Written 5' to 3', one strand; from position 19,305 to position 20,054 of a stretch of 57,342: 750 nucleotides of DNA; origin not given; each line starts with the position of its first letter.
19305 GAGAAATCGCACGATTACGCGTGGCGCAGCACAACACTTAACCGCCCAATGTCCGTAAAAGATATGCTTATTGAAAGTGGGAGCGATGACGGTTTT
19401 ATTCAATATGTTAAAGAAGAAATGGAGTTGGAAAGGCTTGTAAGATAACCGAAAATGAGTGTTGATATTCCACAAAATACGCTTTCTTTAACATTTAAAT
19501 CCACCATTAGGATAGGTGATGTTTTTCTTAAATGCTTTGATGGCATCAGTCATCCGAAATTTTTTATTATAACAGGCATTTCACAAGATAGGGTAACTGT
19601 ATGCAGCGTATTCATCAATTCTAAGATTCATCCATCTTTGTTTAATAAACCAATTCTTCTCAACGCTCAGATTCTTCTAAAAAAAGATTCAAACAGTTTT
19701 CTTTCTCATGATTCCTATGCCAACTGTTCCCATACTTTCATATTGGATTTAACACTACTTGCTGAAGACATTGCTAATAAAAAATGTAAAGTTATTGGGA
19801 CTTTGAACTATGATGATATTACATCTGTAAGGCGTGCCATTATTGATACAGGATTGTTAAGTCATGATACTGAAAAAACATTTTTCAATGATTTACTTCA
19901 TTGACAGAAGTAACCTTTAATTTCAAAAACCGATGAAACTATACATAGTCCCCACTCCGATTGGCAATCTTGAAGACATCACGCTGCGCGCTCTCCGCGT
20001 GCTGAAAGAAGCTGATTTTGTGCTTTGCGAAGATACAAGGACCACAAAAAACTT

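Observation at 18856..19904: Panacea (DUF4065) antitoxin paired with an unassignable 149-aa protein: candidate new PanA-toxin pair on an AT-rich islet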

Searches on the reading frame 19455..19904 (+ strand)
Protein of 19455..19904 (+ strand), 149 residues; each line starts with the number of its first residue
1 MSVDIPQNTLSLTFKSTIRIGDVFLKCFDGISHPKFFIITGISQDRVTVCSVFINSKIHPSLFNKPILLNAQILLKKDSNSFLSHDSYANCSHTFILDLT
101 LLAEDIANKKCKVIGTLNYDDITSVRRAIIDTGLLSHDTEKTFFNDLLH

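Call 4: search_protein_families(library=pfam, proteins=[window:19455-19904:+], max_evalue=1)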
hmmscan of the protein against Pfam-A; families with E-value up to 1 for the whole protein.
window:19455-19904:+ (149 aa): 0 families

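Call 5: search_protein_families(library=ncbifam, proteins=[window:19455-19904:+], max_evalue=1)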
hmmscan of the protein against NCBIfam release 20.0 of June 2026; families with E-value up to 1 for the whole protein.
window:19455-19904:+ (149 aa): 1 family
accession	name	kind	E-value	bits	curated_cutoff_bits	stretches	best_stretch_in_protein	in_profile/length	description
NF045891.1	ICE_Mbov_0400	subfamily_domain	0.0071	16.6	55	1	69-129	57-120/152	Mbov_0400 family ICE element protein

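Call 6: search_protein_families(library=padloc, proteins=[window:19455-19904:+], max_evalue=1)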
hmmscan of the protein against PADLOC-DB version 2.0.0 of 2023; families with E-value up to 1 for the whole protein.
window:19455-19904:+ (149 aa): 0 families

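Call 7: search_protein_families(library=phrogs, proteins=[window:19455-19904:+], max_evalue=1)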
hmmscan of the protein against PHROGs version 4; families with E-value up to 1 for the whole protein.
window:19455-19904:+ (149 aa): 0 families

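Call 8: find_homologous_proteins(query=window:19455-19904:+, max_evalue=0.01)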
Query window:19455-19904:+ (149 aa): 33 proteins with E <= 0.01 among 46 candidates.
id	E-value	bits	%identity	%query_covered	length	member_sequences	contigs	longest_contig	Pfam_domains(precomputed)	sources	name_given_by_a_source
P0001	1.7e-85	302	95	100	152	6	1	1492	-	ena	-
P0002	1.3e-52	196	60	100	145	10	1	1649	-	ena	-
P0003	2.8e-51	191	57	99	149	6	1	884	-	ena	-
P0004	9.5e-49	183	56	99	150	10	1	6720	-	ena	-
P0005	4.5e-37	145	54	87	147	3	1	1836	-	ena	-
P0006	1.1e-36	144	52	88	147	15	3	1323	-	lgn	-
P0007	1.2e-36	144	51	88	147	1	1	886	-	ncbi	-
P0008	4.8e-36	142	50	88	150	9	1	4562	-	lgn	-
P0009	5.0e-36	142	51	89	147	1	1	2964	-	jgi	jgi:hypothetical protein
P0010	8.8e-36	141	50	88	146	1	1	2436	-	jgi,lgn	jgi:hypothetical protein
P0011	3.6e-35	139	50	94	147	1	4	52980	-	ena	-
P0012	3.9e-35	139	50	88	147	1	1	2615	-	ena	-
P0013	5.5e-35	139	50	88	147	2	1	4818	-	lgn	-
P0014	9.5e-35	138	50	88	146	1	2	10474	-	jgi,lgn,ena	-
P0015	4.5e-34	136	50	88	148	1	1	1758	-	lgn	-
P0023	2.8e-32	130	45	93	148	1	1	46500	-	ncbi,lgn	-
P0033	2.5e-21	94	39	93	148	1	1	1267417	-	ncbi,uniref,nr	ncbi:hypothetical protein [Flavobacterium sp. LHD-85]|uniref:hypothetical protein n=1 Tax=Flavobacte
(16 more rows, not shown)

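Call 9: search_solved_structures(query=window:19455-19901:+, max_evalue=10)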
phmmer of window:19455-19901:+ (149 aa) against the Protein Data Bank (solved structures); distinct sequences matched with E-value up to 10: 7.
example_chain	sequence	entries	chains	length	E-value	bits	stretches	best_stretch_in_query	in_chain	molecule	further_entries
3zh2_A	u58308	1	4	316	0.79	13.3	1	71-134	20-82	L-LACTATE DEHYDROGENASE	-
1u4o_A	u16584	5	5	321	0.83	13.2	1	71-134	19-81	L-lactate dehydrogenase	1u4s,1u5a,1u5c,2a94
1t24_A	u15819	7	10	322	0.84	13.2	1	71-134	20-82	L-lactate dehydrogenase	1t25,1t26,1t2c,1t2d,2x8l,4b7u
1xiv_A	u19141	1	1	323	0.85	13.2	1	71-134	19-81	L-lactate dehydrogenase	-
1t2e_A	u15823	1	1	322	0.85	13.2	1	71-134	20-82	L-lactate dehydrogenase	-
9rtd_A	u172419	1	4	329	0.89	13.1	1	71-134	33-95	L-lactate dehydrogenase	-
4plz_A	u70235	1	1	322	0.91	13.1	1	71-134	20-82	L-lactate dehydrogenase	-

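Call 11: find_encoding_contigs(protein=P0033, flank=6000, max_places=3)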
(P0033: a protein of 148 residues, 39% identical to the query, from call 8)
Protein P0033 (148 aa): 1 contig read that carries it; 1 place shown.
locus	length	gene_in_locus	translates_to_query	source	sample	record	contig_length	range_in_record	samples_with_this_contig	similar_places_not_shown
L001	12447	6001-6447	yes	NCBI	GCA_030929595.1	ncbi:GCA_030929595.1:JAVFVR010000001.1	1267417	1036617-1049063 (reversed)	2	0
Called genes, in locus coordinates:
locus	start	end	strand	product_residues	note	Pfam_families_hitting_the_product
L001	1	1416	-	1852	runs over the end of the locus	PF24807:WD40_CDC20-Fz (faint), PF23952:LRR_EndoS (faint), PF12799:LRR_4 (weak), PF18962:Por_Secre_tail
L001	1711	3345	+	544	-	PF00082:Peptidase_S8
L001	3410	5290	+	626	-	PF01433:Peptidase_M1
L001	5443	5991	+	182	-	PF13274:SocA_Panacea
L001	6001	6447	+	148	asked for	-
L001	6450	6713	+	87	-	-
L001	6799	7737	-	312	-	PF01073:3Beta_HSD (faint), PF01370:Epimerase, PF04321:RmlD_sub_bind, PF16363:GDP_Man_Dehyd, PF07993:NAD_binding_4 (weak)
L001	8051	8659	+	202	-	-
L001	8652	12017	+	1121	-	PF17757:UvrB_inter, PF02559:CarD_TRCF_RID, PF04851:ResIII, PF00270:DEAD, PF00271:Helicase_C, PF03461:TRCF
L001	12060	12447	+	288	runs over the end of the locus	PF05593:RHS_repeat (faint)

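Call 12: find_encoding_contigs(protein=P0011, flank=6000, max_places=4)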
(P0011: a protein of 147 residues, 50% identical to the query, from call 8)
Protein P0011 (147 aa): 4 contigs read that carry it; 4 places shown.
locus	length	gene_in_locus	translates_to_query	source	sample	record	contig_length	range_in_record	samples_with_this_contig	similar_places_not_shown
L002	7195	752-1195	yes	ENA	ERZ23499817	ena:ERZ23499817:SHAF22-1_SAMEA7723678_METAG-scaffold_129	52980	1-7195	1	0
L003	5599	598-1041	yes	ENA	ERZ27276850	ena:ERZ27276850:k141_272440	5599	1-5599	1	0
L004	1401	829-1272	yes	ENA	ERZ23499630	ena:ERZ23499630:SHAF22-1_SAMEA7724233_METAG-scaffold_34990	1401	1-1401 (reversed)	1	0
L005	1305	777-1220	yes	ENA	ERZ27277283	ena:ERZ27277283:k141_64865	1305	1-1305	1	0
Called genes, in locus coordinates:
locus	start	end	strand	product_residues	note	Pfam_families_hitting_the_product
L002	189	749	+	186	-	PF13274:SocA_Panacea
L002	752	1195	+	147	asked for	-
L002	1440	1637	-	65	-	-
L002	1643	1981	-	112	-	PF10262:Rdx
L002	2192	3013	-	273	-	-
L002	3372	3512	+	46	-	-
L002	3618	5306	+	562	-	PF28559:TPR_SusR (faint), PF00515:TPR_1 (faint), PF07719:TPR_2 (faint), PF13181:TPR_8 (faint), PF13374:TPR_10 (faint), PF14559:TPR_19 (faint), PF13424:TPR_12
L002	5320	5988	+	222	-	PF00072:Response_reg (weak)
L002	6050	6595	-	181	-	PF13650:Asp_protease_2, PF13975:gag-asp_proteas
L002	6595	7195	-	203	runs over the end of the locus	-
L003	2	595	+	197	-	?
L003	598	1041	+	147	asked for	-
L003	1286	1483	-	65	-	-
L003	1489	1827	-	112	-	PF10262:Rdx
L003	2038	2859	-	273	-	-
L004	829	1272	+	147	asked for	-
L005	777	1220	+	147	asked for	-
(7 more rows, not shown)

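Call 13: find_encoding_contigs(protein=P0023, flank=6000, max_places=3)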
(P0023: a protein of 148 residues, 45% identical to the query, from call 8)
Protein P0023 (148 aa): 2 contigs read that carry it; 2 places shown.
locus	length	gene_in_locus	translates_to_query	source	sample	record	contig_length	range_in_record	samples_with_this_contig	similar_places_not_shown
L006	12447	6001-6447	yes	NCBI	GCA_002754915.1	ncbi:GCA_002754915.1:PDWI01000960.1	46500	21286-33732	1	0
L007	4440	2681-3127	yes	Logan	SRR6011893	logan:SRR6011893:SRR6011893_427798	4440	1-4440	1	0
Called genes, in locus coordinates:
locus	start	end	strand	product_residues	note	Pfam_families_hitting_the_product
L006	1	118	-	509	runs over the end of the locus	PF00749:tRNA-synt_1c, PF19269:Anticodon_2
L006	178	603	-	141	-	PF01850:PIN (weak), PF13470:PIN_3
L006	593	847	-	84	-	PF19891:DUF6364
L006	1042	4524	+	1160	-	PF02811:PHP, PF07733:DNA_pol3_alpha, PF17657:DNA_pol3_finger, PF14579:HHH_6, PF01336:tRNA_anti-codon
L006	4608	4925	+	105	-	PF00085:Thioredoxin, PF00578:AhpC-TSA (faint), PF13098:Thioredoxin_2, PF13905:Thioredoxin_8 (faint)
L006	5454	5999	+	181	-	PF13274:SocA_Panacea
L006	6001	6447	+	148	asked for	-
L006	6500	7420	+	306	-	PF01882:DUF58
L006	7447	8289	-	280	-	PF12784:PDDEXK_2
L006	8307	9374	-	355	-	PF00383:dCMP_cyt_deam_1, PF14437:MafB19-deam, PF01872:RibD_C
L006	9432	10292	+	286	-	PF17827:PrmC_N, PF05175:MTS, PF06325:PrmA (weak), PF13649:Methyltransf_25, PF13847:Methyltransf_31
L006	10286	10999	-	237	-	PF06271:RDD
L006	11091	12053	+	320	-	PF28475:DUF8413, PF01944:SpoIIM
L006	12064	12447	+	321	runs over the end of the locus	PF06790:UPF0259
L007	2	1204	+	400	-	?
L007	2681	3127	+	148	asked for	-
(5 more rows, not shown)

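Call 23: list_cluster_members(proteins=[P0033, P0007, P0023, window:19455-19901:+, window:18912-19445:+])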
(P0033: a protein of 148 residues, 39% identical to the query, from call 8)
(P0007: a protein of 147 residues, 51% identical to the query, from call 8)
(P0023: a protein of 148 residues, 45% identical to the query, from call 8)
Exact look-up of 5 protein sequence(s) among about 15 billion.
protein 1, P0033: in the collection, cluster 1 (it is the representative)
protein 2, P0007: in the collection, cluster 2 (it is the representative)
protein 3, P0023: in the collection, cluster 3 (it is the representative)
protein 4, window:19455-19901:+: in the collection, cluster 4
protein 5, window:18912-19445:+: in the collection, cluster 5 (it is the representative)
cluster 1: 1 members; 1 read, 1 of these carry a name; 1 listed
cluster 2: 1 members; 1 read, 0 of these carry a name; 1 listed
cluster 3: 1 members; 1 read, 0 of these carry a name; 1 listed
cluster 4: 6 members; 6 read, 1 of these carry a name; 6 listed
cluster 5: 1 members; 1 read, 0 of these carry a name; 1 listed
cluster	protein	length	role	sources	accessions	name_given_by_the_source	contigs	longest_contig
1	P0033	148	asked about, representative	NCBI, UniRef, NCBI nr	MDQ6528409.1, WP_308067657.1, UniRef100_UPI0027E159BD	hypothetical protein [Flavobacterium sp. LHD-85] | hypothetical protein n=1 Tax=Flavobacterium sp. LHD-85 TaxID=3071410 RepID=UPI0027E159BD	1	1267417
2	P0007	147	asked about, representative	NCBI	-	-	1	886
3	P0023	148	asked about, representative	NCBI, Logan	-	-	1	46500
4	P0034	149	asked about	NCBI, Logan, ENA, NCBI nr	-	-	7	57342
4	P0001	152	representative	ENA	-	-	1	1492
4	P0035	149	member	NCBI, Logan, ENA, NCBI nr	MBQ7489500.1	MAG: hypothetical protein IJT51_03150 [Bacteroidales bacterium] | hypothetical protein [Bacteroidales bacterium]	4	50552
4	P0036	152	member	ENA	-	-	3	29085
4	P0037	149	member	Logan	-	-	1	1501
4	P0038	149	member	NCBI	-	-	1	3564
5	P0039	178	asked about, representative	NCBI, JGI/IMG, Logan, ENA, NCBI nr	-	-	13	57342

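Call 25: find_related_loci(query=A1, collection=genome_contigs, flank=4000)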
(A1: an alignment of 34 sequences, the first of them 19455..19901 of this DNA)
Query A1 (149 aa) in genome_contigs; peptide patterns used: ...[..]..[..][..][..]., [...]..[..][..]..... (x = any residue, [..] = any of these).
205 stretches matched a pattern; 57 encode a relative of the query (tblastn E <= 1e-3); 57 distinct loci.
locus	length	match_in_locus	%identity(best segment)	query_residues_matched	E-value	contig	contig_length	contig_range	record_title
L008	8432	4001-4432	60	1-148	7e-60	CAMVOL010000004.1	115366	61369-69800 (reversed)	MAG TPA_asm: uncultured Bacteroidales bacterium isolate SRR8387721_bin.63_metaWRAP_v1.3_MAG genome assembly, contig: ERZ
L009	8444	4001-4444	57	1-148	2e-55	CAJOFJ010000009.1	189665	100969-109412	uncultured Bacteroidales bacterium isolate Red_deer_3_mag_136 genome assembly, contig: scaffold_221, whole genome shotgu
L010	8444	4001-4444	57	1-148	4e-55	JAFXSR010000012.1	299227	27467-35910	MAG: Bacteroidales bacterium isolate RGIG6710 Sheep_Rumen-2__c273024, whole genome shotgun sequence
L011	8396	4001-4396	46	14-145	4e-35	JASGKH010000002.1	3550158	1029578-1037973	MAG: Breznakibacter sp. isolate 5N570 JMF-2111-06-0005.ont.bin.570_1, whole genome shotgun sequence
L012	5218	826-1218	37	14-149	2e-28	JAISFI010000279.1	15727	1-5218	MAG: Dysgonamonadaceae bacterium isolate Gx485_bin3 k119_5273966, whole genome shotgun sequence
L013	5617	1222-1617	40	7-146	5e-27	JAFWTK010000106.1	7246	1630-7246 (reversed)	MAG: Prevotella sp. isolate RGIG6054 Sheep_Omasum-5__c283343, whole genome shotgun sequence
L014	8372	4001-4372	40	17-144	4e-26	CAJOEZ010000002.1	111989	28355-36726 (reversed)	uncultured Bacteroidales bacterium isolate Red_deer_2_mag_34 genome assembly, contig: scaffold_57, whole genome shotgun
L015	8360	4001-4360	44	21-144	8e-27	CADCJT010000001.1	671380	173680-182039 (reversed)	MAG: uncultured Bacteroidia bacterium isolate RUG14714 genome assembly, contig: RUG14714_asm_1, whole genome shotgun seq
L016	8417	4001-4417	38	7-145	4e-26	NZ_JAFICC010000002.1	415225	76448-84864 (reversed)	Flavobacterium sp. 1355 Ga0454178_02, whole genome shotgun sequence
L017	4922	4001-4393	37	14-144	6e-26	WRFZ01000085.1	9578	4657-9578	MAG: Candidatus Azobacteroides sp. isolate Mp193P4bin4 JGI24699J35502_11133274, whole genome shotgun sequence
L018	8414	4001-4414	39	8-145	7e-26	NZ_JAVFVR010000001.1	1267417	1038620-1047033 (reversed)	Flavobacterium sp. LHD-85 LHD.85_ctg001, whole genome shotgun sequence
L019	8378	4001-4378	40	17-146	8e-26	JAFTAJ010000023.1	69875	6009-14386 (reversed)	MAG: Bacteroidaceae bacterium isolate RGIG3638 Goat_Rumen.Co__c1474672, whole genome shotgun sequence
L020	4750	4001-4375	42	17-145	2e-25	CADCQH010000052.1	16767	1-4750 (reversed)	MAG: uncultured Bacteroidales bacterium isolate RUG14887 genome assembly, contig: RUG14887_asm_52, whole genome shotgun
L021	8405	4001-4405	39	8-144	3e-25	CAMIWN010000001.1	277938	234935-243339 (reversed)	MAG: uncultured Bacteroidales bacterium isolate SRR12081302_bin.27_metaWRAP_v1.3_MAG genome assembly, contig: ERZ1228977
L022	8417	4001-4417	33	1-143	3e-25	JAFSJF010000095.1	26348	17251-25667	MAG: Bacteroidales bacterium isolate RGIG3192 Goat_Reticulum-1__c428947, whole genome shotgun sequence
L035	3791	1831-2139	37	17-118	1e-12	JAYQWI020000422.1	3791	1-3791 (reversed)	MAG: Candidatus Parabeggiatoa communis isolate WS_Bin1 k141_69476, whole genome shotgun sequence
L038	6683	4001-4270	32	6-93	4e-10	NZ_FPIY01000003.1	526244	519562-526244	Cellulophaga fucicola strain DSM 24786, whole genome shotgun sequence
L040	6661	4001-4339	27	31-143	1e-9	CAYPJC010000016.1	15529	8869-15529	MAG TPA_asm: uncultured Flavobacteriales bacterium isolate binchicken_co53_42 genome assembly, contig: NODE_2150_length_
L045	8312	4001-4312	29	32-143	2e-7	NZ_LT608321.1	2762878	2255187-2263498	Ihuprevotella massiliensis strain Marseille-P2826, whole genome shotgun sequence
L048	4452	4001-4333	31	15-117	9e-7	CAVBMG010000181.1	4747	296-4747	Agathobacter sp. isolate G02640-L1_cleanbin_000019 genome assembly, contig: Spades_G02640-L1_contig_6139, whole genome s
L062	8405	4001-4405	26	7-141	2e-5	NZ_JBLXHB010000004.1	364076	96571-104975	MAG: Idiomarina sp. isolate ET05-11 T05maxbin_out.042RE.5K@4, whole genome shotgun sequence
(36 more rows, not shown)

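Call 26: predict_structure(alignment_id=A1)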
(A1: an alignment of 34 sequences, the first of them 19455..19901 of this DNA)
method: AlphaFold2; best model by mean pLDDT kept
length: 149 residues; sequences in the alignment: 34
mean_pLDDT: 87.4   pTM: 0.81
mean pLDDT of the five models: 87.4, 86.2, 85.2, 84.9, 83.3
residues with pLDDT >= 90: 80; 70-90: 57; 50-70: 11; < 50: 1
segments of 3 or more residues with pLDDT < 50: none
pLDDT, mean of each block of 10 residues (from residue 1): 66 85 83 83 93 78 88 93 91 91 88 93 95 92 90
secondary structure, 60 per line:
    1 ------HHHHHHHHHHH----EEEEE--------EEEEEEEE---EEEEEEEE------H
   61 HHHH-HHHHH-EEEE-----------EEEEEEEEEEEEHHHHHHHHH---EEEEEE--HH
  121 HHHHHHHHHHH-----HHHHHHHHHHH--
elements in order: H7-17 E22-26 E35-42 E46-53 H60-64 H66-70 E72-75 E87-98 H99-107 E111-116 H119-131 H137-147
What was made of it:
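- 19455..19904 (+): panT: a 149-aa MazF/PemK-fold toxin from a divergent branch related to Kurata cluster T5. AF2 pLDDT 87.4, pTM 0.81 (call 26).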

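Call 31: fold_search(model_id=the predicted structure, library=pdb)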
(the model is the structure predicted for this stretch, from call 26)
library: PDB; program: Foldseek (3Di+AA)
matches with E <= 10: 471; with E <= 0.001: 29
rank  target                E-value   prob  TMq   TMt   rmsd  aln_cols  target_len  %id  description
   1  4mzp_A                9.8e-06  1.00  0.51  0.65   4.1       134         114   18  MazF from S. aureus crystal form III, C2221, 2.7 A (released 2014-05-21)
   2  9g2g_B                1.2e-05  1.00  0.51  0.65   3.6       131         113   20  Staphylococcus aureus MazF in complex with nanobody 5 (released 2024-07-24)
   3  9g7k_A                1.5e-05  1.00  0.51  0.62   3.7       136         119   19  Staphylococcus aureus MazF in complex with Nanobody 12 (released 2024-07-31)
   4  4mzm_B                2.1e-05  1.00  0.49  0.64   4.4       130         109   19  MazF from S. aureus crystal form I, P212121, 2.1 A (released 2014-05-28)
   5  4of1_A                3.4e-05  1.00  0.51  0.64   4.0       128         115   18  crystal structure of toxin from staphylococcus aureus Mu50 (released 2015-01-14)
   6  1ne8                  4.8e-05  1.00  0.53  0.66   4.1       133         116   10  YDCE protein from Bacillus subtilis (released 2003-01-14)
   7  4me7_C                6.1e-05  1.00  0.53  0.68   3.8       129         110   11  Crystal structure of Bacillus subtilis toxin MazF in complex with cognate antitoxin MazE (released 2013-10-23)
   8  6a6x_B                8.6e-05  1.00  0.51  0.67   4.7       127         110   15  The crystal structure of the Mtb MazE-MazF-mt9 complex (released 2019-07-03)
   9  6kyt_B                8.6e-05  1.00  0.52  0.63   3.6       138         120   15  The structure of the M. tb toxin MazEF-mt1 complex (released 2020-08-05)
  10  6kys_B                8.6e-05  1.00  0.52  0.62   3.6       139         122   14  The structure of the M. tb toxin MazF-mt1 (released 2020-08-05)
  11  6kyt_A                8.6e-05  1.00  0.50  0.65   4.4       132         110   17  The structure of the M. tb toxin MazEF-mt1 complex (released 2020-08-05)
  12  4mdx_A                1.0e-04  1.00  0.49  0.62   4.2       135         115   11  Crystal structure of Bacillus subtilis MazF in complex with RNA (released 2013-10-23)
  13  6kyt_D                1.2e-04  1.00  0.52  0.64   3.5       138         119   15  The structure of the M. tb toxin MazEF-mt1 complex (released 2020-08-05)
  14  6a6x_A                1.2e-04  1.00  0.50  0.64   4.7       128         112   16  The crystal structure of the Mtb MazE-MazF-mt9 complex (released 2019-07-03)
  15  6kyt_E                1.3e-04  1.00  0.52  0.67   4.0       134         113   16  The structure of the M. tb toxin MazEF-mt1 complex (released 2020-08-05)
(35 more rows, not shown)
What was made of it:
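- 19455..19904 (+): Foldseek PDB: the 46 best hits are all MazF/EndoA/PemK, best E=9.8e-6, TM (target) 0.61-0.71 (call 31).
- On MazF/PemK toxin family (Pfam PF02452): Foldseek: the 46 best PDB hits are MazF-type, probability 0.99-1.00, E down to 9.8e-6 (call 31), on a model with pLDDT 87 (call 26).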

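Call 35: search_protein_representatives(alignment_id=A1)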
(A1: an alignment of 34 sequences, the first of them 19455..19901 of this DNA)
Query: 34 sequences, 147 profile positions. Proteins with E-value up to 0.001 (for the whole library): 1075; up to 1e-10: 303; up to 1e-30: 13. The best 150 are listed.
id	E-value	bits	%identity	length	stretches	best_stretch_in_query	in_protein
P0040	4.3e-54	198.4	-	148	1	3-146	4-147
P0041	7.1e-54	197.7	-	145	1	4-147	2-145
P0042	3.9e-47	175.8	-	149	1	2-146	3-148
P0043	9.1e-47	174.6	-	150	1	10-147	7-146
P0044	1.3e-45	170.9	-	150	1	4-147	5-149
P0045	5.3e-43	162.4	-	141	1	13-146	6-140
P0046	3.9e-40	153.1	-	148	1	16-147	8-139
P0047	2.5e-36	140.7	-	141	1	13-142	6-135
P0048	8.4e-36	139.0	-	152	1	1-146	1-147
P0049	9.6e-34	132.4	-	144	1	11-146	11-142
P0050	2.9e-33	130.8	-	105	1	4-103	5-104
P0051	1.7e-32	128.3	-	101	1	1-100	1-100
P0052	1.4e-31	125.4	-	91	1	60-147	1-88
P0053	8.5e-29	116.3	-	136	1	21-147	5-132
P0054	1.2e-28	115.8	-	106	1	44-145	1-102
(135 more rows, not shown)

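Call 36: list_cluster_members(proteins=[L038:3980-4426:+, L038:3471-3980:+])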
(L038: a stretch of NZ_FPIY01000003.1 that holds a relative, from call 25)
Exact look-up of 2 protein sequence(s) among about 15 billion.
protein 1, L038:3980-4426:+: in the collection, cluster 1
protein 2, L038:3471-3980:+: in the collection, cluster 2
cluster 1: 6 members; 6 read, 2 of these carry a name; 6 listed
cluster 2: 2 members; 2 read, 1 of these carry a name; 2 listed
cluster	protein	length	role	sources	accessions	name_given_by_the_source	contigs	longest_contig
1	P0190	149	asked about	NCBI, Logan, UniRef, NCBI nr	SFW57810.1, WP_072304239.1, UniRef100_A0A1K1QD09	hypothetical protein [Cellulophaga fucicola] | PemK-like, MazF-like toxin of type II toxin-antitoxin system n=1 Tax=Cellulophaga ...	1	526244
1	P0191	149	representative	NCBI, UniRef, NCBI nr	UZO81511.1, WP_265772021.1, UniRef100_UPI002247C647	type II toxin-antitoxin system PemK/MazF family toxin [Aquimarina sp. ERC-38] | type II toxin-antitoxin system PemK/MazF family toxin n=1 Tax=Aquimarina sp. ERC-38 ...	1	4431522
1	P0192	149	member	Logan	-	-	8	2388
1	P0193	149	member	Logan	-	-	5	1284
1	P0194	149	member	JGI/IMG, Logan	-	-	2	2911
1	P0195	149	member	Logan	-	-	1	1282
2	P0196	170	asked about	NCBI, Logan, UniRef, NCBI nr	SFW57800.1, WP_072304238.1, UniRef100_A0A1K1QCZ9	Panacea domain-containing protein [Cellulophaga fucicola] | Antitoxin SocA-like Panacea domain-containing protein n=1 Tax=Cellulophaga fucicola ...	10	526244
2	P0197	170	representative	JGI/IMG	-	-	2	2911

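Call 39: search_protein_families(library=pfam, proteins=[P0190, P0191, L040:3899-4351:+, L045:3881-4321:+, L048:3953-4405:+, L035:1813-2247:+, L062:3989-4456:+, L013:1192-1617:+, L011:3956-4408:+, P0033], max_evalue=1)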
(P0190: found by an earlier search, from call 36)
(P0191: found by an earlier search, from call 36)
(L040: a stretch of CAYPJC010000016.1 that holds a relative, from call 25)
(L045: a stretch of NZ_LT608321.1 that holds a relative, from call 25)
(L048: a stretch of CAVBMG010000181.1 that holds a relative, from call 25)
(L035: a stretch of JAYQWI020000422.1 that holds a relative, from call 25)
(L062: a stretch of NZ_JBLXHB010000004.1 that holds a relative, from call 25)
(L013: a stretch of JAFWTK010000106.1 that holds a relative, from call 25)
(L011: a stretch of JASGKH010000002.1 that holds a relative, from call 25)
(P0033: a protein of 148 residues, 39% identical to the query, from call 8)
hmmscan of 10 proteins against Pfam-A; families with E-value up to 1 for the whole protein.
P0190 (149 aa): 1 family
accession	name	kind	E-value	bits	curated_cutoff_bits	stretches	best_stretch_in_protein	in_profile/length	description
PF02452.23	PemK_toxin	-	0.00065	20.3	23.1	1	39-133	22-105/109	PemK-like, MazF-like toxin of type II toxin-antitoxin system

P0191 (149 aa): 3 families
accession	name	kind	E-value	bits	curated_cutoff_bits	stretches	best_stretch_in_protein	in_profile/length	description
PF02452.23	PemK_toxin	-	0.00016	22.3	23.1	1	39-133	22-105/109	PemK-like, MazF-like toxin of type II toxin-antitoxin system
PF05298.16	Bombinin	-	0.062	13.4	21.4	1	86-128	93-135/141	Bombinin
PF18842.6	LPD26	-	0.18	12.4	27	1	104-131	24-51/62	Large polyvalent protein associated domain 26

L040:3899-4351:+ (151 aa): 3 families
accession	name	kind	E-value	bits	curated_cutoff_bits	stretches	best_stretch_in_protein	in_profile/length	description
PF02452.23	PemK_toxin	-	0.00076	20.1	23.1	1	68-122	53-102/109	PemK-like, MazF-like toxin of type II toxin-antitoxin system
PF23620.1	KIAA0319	-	0.007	17.2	27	1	25-88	26-86/94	KIAA0319 C-terminal domain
PF07116.16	DUF1372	-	0.026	15.2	25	1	106-135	40-70/98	Protein of unknown function (DUF1372)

L045:3881-4321:+ (147 aa): 1 family
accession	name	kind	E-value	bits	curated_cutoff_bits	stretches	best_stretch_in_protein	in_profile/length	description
PF02452.23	PemK_toxin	-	8e-05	23.2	23.1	1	36-130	13-105/109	PemK-like, MazF-like toxin of type II toxin-antitoxin system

L048:3953-4405:+ (151 aa): 0 families

L035:1813-2247:+ (145 aa): 1 family
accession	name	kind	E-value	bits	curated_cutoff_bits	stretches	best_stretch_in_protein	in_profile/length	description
PF25753.1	SF0329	-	0.11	13.1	27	1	59-95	19-54/165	SF0329 protein family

L062:3989-4456:+ (156 aa): 0 families

L013:1192-1617:+ (142 aa): 1 family
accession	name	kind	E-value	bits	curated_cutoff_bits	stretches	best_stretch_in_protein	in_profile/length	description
PF16980.11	CitMHS_2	-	0.14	11.2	25.7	1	16-46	388-418/448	Putative citrate transport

L011:3956-4408:+ (151 aa): 0 families

P0033 (148 aa): 0 families
